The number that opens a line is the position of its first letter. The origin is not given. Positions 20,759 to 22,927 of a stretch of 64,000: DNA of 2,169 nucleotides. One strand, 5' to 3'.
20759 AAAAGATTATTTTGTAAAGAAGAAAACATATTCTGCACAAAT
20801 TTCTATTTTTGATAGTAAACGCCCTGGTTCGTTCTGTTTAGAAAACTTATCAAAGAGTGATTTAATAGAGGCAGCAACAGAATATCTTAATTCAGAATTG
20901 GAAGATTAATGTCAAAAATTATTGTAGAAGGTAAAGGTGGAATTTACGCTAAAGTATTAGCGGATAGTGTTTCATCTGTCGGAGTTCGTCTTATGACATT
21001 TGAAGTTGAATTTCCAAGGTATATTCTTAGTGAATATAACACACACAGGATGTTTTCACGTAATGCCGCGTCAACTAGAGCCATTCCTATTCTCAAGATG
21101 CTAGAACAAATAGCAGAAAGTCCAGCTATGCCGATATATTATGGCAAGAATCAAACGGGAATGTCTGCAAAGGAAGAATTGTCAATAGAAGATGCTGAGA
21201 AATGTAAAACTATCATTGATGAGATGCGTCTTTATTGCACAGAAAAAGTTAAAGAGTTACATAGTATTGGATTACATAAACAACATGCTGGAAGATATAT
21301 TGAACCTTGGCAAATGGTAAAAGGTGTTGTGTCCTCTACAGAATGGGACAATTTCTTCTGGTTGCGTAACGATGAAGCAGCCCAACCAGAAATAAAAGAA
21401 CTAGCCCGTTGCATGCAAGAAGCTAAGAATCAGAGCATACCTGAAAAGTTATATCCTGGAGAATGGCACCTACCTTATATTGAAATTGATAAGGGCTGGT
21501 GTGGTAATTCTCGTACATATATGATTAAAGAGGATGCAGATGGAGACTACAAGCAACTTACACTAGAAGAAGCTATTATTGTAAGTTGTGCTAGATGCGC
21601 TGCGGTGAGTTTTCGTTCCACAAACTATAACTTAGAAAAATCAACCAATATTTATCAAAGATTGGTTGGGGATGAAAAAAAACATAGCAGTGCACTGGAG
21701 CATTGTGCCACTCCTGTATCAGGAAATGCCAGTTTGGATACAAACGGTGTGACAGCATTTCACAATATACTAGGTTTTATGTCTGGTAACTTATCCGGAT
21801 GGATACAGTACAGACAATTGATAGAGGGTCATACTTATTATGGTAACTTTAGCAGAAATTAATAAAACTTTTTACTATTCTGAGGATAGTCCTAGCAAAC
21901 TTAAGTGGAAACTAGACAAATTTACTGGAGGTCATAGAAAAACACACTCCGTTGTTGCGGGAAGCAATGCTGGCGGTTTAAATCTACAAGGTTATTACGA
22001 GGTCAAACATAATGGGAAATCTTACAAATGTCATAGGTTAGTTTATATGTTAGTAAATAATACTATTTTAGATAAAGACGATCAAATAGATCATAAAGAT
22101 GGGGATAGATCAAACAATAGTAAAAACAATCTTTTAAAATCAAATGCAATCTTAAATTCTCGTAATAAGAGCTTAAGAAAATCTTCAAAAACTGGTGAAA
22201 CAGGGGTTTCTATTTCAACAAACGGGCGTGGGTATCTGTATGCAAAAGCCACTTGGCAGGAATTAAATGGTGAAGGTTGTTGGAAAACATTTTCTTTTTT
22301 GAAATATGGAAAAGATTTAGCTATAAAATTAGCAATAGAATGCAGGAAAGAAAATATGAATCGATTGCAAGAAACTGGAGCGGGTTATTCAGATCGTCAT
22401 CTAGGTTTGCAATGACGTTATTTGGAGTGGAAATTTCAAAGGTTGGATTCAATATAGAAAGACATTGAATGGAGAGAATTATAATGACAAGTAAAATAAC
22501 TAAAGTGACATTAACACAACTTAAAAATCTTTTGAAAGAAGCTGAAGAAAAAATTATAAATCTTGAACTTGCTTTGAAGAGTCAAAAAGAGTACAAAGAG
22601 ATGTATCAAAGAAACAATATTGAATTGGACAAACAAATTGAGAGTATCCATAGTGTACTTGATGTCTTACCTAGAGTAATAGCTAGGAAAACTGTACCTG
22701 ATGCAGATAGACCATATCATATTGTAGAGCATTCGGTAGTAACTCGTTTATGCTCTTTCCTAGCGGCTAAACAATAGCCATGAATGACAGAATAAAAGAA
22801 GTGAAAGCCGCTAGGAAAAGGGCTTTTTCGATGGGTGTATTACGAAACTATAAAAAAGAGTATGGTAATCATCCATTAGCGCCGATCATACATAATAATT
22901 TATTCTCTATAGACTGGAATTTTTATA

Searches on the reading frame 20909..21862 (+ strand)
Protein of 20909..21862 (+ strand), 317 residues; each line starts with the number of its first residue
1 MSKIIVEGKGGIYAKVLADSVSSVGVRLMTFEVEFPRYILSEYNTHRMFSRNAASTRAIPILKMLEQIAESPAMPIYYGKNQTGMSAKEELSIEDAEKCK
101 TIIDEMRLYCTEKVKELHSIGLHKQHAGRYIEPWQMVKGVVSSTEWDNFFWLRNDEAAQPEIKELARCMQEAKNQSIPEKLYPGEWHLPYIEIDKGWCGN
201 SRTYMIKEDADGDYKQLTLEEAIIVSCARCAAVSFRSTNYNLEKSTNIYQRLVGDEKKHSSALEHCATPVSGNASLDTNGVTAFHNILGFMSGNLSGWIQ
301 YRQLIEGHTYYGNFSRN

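Call 26: search_protein_families(library=pfam, proteins=[window:20909-21862:+], max_evalue=0.01)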
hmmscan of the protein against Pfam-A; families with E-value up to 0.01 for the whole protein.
window:20909-21862:+ (317 aa): 1 family
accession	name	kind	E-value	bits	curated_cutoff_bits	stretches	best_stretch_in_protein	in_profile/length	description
PF02511.20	Thy1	-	6.4e-11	42.8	24.8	1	29-178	59-190/191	Thymidylate synthase complementing protein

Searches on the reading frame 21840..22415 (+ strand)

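Call 27: search_protein_families(library=pfam, proteins=[window:21840-22415:+], max_evalue=0.01)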
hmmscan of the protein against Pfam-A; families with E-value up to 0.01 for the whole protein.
window:21840-22415:+ (191 aa): 2 families
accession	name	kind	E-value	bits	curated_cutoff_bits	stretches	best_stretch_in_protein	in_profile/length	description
PF13392.12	HNH_3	-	2.7e-06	27.3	24.8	1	62-98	1-36/46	HNH endonuclease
PF00847.26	AP2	-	0.0031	18.2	33.3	1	137-172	17-51/54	AP2 domain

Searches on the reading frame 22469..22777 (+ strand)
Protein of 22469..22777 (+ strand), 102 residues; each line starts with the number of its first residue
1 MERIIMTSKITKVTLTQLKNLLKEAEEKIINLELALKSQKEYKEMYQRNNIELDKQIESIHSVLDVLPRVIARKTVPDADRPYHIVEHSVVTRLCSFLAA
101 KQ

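Call 106: search_protein_families(library=pfam, proteins=[window:22469-22777:+], max_evalue=0.01)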
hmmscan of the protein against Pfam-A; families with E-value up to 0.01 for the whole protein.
window:22469-22777:+ (102 aa): 1 family
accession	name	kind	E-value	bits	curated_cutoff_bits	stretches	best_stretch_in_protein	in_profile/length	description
PF10506.14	USHBP1_PDZ-bd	-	0.0046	17.5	24.5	1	1-47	13-59/65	Harmonin-binding protein USHBP1, PDZ-binding domain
